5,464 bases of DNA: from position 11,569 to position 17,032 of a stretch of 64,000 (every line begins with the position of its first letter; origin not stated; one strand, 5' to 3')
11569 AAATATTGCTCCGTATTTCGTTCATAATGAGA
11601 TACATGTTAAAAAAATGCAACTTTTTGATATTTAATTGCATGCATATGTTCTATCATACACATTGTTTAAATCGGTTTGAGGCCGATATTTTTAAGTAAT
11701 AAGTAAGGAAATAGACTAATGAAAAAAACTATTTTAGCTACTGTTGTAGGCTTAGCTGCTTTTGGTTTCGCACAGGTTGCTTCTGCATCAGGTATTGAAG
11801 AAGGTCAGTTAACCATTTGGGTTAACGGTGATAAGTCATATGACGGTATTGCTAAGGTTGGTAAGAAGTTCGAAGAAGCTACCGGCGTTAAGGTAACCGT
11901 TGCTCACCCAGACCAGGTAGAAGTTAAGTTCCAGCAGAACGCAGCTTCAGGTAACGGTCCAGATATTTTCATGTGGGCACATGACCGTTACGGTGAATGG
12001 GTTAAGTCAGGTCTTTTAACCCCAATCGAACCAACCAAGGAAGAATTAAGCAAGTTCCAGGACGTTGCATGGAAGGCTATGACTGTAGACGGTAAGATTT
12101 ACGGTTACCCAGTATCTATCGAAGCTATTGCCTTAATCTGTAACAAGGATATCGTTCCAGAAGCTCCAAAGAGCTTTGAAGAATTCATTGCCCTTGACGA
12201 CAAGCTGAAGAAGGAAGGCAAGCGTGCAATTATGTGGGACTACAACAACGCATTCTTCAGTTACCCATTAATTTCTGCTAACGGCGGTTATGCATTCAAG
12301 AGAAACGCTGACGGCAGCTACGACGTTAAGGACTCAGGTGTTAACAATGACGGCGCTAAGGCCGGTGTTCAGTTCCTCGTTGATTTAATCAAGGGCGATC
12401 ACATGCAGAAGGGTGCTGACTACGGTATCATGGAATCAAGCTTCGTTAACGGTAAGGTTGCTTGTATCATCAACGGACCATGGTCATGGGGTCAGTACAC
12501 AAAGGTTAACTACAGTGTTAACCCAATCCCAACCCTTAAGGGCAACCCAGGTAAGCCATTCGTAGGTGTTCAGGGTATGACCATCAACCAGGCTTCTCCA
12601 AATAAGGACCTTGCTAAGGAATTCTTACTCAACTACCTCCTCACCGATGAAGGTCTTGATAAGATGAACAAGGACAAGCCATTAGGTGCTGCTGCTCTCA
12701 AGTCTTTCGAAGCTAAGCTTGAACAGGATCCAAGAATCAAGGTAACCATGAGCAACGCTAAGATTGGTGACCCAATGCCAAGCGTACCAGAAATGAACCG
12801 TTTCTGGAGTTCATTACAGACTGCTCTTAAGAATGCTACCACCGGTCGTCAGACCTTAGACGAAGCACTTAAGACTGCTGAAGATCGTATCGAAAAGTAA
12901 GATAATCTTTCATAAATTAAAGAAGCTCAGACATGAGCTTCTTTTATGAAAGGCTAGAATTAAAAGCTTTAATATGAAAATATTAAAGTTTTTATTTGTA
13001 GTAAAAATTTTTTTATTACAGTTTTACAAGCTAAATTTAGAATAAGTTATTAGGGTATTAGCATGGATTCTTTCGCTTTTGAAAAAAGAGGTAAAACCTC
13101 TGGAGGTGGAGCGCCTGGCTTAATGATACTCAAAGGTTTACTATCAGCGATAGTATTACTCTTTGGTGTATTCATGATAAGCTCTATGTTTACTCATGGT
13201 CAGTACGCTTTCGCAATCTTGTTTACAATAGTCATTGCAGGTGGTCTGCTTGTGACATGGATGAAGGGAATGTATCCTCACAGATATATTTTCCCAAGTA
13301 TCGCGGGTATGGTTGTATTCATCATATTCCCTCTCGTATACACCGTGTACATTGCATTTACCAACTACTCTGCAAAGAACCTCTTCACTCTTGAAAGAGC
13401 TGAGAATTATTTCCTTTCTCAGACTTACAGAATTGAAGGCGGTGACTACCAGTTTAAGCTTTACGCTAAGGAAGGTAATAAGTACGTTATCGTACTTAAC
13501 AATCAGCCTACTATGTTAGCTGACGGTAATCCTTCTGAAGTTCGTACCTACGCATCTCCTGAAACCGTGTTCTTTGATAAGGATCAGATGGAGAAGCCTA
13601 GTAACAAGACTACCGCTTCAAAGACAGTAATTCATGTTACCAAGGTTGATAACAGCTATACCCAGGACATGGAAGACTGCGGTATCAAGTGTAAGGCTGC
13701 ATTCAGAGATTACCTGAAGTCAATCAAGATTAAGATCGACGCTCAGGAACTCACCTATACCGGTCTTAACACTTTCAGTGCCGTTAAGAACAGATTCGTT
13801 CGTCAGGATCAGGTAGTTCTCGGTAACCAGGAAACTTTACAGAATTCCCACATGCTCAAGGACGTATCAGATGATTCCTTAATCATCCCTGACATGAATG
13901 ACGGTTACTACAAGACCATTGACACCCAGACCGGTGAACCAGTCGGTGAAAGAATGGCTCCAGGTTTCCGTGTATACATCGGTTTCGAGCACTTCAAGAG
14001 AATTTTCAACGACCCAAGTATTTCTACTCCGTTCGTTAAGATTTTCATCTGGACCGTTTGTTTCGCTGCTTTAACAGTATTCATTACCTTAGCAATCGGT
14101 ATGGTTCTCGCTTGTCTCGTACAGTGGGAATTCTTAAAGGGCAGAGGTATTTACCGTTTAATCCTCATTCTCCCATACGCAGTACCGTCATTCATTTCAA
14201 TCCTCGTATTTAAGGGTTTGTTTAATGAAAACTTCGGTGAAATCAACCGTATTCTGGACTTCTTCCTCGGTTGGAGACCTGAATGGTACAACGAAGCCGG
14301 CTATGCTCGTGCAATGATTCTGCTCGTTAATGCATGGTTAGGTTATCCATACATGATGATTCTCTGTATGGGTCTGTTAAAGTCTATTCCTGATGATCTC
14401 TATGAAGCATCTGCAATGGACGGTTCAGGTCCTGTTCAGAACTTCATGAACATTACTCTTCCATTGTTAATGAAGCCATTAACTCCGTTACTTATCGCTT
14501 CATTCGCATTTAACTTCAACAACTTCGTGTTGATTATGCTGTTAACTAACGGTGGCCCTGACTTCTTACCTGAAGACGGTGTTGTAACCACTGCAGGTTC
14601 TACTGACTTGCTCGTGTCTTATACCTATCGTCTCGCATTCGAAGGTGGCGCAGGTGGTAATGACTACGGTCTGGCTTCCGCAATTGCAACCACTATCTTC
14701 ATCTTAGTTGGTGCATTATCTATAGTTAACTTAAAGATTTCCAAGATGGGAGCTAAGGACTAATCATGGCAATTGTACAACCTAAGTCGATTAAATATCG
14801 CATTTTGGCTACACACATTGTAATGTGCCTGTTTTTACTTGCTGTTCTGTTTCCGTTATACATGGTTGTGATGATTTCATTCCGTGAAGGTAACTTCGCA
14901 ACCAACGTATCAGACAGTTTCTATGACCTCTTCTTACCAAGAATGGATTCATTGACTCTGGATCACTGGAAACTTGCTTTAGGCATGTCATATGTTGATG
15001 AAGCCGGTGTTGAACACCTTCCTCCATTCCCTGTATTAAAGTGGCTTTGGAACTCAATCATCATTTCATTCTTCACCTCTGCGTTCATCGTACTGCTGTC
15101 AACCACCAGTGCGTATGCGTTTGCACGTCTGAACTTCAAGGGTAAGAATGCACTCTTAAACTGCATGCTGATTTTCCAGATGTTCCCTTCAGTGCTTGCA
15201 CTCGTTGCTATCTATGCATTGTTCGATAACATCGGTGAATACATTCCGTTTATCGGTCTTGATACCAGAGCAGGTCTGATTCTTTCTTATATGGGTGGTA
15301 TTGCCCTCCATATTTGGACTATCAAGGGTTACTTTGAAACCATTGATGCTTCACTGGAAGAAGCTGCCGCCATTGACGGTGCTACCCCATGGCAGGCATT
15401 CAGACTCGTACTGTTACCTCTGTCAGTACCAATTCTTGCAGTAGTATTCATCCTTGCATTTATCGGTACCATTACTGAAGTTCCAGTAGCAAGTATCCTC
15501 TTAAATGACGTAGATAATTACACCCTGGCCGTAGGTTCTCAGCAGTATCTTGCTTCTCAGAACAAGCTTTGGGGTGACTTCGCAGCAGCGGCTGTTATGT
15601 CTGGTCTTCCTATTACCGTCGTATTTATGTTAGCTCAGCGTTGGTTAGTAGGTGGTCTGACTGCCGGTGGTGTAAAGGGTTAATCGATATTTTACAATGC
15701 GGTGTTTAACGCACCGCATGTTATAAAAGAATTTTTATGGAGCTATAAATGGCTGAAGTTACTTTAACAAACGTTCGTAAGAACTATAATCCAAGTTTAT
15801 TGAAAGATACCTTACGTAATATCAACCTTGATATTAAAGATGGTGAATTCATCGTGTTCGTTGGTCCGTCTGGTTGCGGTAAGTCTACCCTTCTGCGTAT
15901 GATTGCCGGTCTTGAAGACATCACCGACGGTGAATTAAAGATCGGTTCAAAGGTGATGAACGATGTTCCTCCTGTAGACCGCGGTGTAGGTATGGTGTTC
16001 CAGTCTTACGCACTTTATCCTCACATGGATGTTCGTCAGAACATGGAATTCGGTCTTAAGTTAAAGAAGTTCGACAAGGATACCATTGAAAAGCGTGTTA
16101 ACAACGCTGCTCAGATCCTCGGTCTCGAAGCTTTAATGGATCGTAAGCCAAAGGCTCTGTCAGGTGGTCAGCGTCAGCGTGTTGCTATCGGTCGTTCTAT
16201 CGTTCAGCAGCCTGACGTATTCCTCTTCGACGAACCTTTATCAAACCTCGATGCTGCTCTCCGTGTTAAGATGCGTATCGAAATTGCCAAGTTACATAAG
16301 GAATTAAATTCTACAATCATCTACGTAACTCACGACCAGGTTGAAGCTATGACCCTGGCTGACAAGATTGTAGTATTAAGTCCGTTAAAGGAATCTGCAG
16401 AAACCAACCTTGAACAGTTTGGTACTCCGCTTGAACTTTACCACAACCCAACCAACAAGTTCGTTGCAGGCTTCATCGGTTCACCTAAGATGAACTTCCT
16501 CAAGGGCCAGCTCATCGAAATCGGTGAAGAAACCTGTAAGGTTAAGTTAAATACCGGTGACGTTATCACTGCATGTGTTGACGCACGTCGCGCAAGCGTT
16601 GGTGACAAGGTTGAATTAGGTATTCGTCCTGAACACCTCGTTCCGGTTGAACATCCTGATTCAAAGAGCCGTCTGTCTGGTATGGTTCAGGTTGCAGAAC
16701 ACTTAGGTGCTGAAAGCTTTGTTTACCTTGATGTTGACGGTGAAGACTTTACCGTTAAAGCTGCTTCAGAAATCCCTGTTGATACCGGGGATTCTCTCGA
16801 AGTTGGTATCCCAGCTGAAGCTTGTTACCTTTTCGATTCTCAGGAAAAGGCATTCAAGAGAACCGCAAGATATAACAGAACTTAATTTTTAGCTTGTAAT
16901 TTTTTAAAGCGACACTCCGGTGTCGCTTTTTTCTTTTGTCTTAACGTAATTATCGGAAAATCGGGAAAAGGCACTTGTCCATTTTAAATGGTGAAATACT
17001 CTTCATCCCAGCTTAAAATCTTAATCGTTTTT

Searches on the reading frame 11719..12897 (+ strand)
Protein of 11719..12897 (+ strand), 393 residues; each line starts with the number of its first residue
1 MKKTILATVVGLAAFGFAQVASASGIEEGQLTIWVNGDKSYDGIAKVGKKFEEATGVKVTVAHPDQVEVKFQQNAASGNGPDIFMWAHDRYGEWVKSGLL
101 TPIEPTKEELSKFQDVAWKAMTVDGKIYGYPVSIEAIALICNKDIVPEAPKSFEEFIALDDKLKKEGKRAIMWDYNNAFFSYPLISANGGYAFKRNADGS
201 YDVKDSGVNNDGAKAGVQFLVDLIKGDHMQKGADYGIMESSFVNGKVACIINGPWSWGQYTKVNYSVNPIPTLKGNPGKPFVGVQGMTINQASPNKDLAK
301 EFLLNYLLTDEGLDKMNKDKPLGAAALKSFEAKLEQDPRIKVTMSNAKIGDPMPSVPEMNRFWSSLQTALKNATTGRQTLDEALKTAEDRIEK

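Call 8: search_protein_families(library=pfam, proteins=[window:11719-12897:+], max_evalue=0.00001)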
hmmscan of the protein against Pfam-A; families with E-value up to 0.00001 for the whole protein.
window:11719-12897:+ (393 aa): 2 families
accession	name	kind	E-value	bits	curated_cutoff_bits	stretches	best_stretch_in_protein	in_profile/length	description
PF01547.30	SBP_bac_1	-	2.4e-40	139.9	26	1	45-312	11-305/307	Bacterial extracellular solute-binding protein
PF13416.11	SBP_bac_8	-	1.8e-38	133.4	27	1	48-339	3-276/279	Bacterial extracellular solute-binding protein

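Call 79: search_protein_families(library=ncbifam, proteins=[window:11719-12897:+], max_evalue=1e-10)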
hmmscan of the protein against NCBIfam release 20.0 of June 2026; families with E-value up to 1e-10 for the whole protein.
window:11719-12897:+ (393 aa): 3 families
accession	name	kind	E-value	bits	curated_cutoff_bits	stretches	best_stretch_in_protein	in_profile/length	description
NF007011.0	PRK09474.1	equivalog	3.2e-174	579.4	291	1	4-393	7-396/396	maltose/maltodextrin ABC transporter substrate-binding protein MalE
NF053763.1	ABCarbgalBndGanS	equivalog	7.7e-58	196.2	700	1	26-392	36-412/420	galactooligosaccharide ABC transporter substrate-binding protein GanS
TIGR03850.1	bind_CPR_0540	equivalog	7.7e-12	44.5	299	0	124-337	148-373/437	carbohydrate ABC transporter substrate-binding protein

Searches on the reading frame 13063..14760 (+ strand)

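Call 8: search_protein_families(library=pfam, proteins=[window:13063-14760:+], max_evalue=0.00001)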
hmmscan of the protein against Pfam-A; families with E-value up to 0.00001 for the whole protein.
window:13063-14760:+ (566 aa): 3 families
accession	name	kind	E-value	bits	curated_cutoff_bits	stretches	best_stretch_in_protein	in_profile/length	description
PF14785.11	MalF_P2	-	6.1e-20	72.3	34.4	1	109-307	2-164/164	Maltose transport system permease protein MalF P2 domain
PF00528.27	BPD_transp_1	-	2.7e-16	60.3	26.4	1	345-554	4-171/184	Binding-protein-dependent transport system inner membrane component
PF16296.10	TM_PBP2_N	-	4.6e-06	27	31.4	0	83-133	3-53/83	N-terminal of TM subunit in PBP-dependent ABC transporters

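Call 79: search_protein_families(library=ncbifam, proteins=[window:13063-14760:+], max_evalue=1e-10)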
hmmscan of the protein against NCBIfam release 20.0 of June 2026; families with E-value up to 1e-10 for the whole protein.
window:13063-14760:+ (566 aa): 4 families
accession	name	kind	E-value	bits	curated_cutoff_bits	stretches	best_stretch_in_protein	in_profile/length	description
NF008232.0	PRK10999.1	equivalog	4.8e-193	642.6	392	1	22-563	17-518/520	maltose ABC transporter permease MalF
NF007852.0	PRK10561.1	equivalog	2e-25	90.3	335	1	305-558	53-286/295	sn-glycerol-3-phosphate ABC transporter permease UgpA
NF040931.1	ABC_arch_GlcT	equivalog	1.8e-11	44.2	360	1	305-496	36-223/278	glucose ABC transporter permease GlcT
TIGR03262.1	PhnU2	equivalog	3.1e-11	42.6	593.25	1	305-488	37-205/546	putative 2-aminoethylphosphonate ABC transporter permease subunit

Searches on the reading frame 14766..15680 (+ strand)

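Call 8: search_protein_families(library=pfam, proteins=[window:14766-15680:+], max_evalue=0.00001)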
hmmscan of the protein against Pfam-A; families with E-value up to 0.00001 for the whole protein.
window:14766-15680:+ (305 aa): 1 family
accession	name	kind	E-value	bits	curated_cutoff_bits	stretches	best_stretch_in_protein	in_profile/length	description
PF00528.27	BPD_transp_1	-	3.7e-21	76.1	26.4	1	119-295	8-179/184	Binding-protein-dependent transport system inner membrane component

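Call 79: search_protein_families(library=ncbifam, proteins=[window:14766-15680:+], max_evalue=1e-10)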
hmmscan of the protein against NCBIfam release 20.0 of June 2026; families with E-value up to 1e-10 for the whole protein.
window:14766-15680:+ (305 aa): 7 families
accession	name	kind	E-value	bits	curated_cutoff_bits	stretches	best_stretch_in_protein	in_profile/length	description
NF008231.0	PRK10998.1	equivalog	1.3e-148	494.4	261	1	1-305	1-296/296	maltose ABC transporter permease MalG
NF040932.1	ABC_arch_GlcU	equivalog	4.1e-17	62.7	340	1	15-302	4-268/272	glucose ABC transporter permease GlcU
NF008210.0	PRK10973.1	equivalog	1.9e-16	60.6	297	1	14-299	10-277/281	sn-glycerol-3-phosphate ABC transporter permease UgpE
NF007047.0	PRK09500.1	equivalog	1.6e-12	47.6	326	1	91-243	57-204/257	spermidine/putrescine ABC transporter permease PotC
TIGR01581.1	Mo_ABC_porter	hypoth_equivalog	3.3e-12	46.4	210.3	1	94-287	23-219/225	ABC transporter permease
NF040839.1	tungstate_WtpB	equivalog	6.1e-11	42.4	340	1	90-241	42-199/251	tungstate ABC transporter permease WtpB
TIGR02141.1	modB_ABC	equivalog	6.8e-11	42.2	182.6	1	97-289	3-200/208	molybdate ABC transporter permease subunit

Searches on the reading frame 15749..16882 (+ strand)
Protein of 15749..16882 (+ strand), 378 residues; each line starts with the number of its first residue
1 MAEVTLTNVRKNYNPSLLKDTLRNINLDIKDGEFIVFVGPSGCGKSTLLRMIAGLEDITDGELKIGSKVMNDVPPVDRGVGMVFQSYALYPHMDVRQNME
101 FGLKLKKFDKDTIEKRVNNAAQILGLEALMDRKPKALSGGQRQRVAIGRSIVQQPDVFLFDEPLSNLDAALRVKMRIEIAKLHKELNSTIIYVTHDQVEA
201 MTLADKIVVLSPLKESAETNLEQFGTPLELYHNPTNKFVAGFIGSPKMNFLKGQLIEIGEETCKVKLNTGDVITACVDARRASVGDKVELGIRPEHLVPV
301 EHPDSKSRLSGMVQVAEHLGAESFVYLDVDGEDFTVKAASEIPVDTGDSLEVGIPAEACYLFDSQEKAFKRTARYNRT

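Call 8: search_protein_families(library=pfam, proteins=[window:15749-16882:+], max_evalue=0.00001)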
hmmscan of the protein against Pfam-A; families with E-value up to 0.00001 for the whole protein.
window:15749-16882:+ (378 aa): 4 families
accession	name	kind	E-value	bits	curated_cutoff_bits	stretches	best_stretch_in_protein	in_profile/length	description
PF00005.33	ABC_tran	-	7.9e-34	117.6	25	1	22-164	1-136/137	ABC transporter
PF08402.16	TOBE_2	-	7.5e-12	45.6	21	1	290-362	1-76/76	TOBE domain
PF17912.7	OB_MalK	-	5.8e-11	43.5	27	1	244-297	1-53/53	MalK OB fold domain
PF13304.12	AAA_21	-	4.1e-06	27.5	27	0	34-58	1-25/304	AAA domain, putative AbiEii toxin, Type IV TA system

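Call 79: search_protein_families(library=ncbifam, proteins=[window:15749-16882:+], max_evalue=1e-10)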
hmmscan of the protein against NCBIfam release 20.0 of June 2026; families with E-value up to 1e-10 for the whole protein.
window:15749-16882:+ (378 aa): 175 families (the best 25 are shown)
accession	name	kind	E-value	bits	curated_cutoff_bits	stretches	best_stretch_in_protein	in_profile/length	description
NF008233.0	PRK11000.1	equivalog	4.6e-156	519.3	568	1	1-372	1-363/369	maltose/maltodextrin ABC transporter ATP-binding protein MalK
NF008653.0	PRK11650.1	subfamily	7.1e-140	466.1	432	1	1-368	1-353/357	sn-glycerol-3-phosphate ABC transporter ATP-binding protein UgpC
NF006987.0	PRK09452.1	equivalog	1.1e-92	310.6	482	1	4-320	18-324/378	spermidine/putrescine ABC transporter ATP-binding protein PotA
TIGR03265.1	PhnT2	equivalog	5.3e-92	308.7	457.7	1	4-351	5-333/353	putative 2-aminoethylphosphonate ABC transporter ATP-binding protein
NF040933.2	ABC_arch_GlcV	equivalog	5.1e-86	288.8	450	1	3-362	2-357/357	glucose ABC transporter ATP-binding protein GlcV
NF043075.1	MMSYN1_0197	equivalog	9.5e-86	287.8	550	1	5-348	4-327/341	spermidine/putrescine ABC transporter ATP-binding protein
TIGR01187.1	potA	subfamily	1.3e-83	280.8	355.6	1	38-330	2-287/325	polyamine ABC transporter ATP-binding protein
TIGR03258.1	PhnT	equivalog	1.3e-79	267.9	499.15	1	21-344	23-338/359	2-aminoethylphosphonate ABC transport system ATP-binding subunit PhnT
NF008513.0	PRK11432.1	equivalog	1.2e-72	244.8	496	1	4-349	7-334/351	ferric ABC transporter ATP-binding protein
NF040840.2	tungstate_WtpC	equivalog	2.7e-72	243.9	440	1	21-333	15-314/347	tungstate ABC transporter ATP-binding protein WtpC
TIGR00968.1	3a0106s01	subfamily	6.5e-72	241.9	342.75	1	6-245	3-233/237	sulfate ABC transporter ATP-binding protein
NF008621.0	PRK11607.1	equivalog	7e-69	232.4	613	1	7-306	23-311/377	putrescine ABC transporter ATP-binding subunit PotG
NF008105.0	PRK10851.1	equivalog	2e-64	217.6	502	1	5-255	4-247/362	sulfate/thiosulfate ABC transporter ATP-binding protein CysA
TIGR01186.1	proV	subfamily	1.2e-61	208.8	326.6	1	20-248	7-235/363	betaine/proline/choline family ABC transporter ATP-binding protein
TIGR01277.1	thiQ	equivalog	1.1e-50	172.2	245.05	1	6-211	3-203/213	thiamine ABC transporter ATP-binding protein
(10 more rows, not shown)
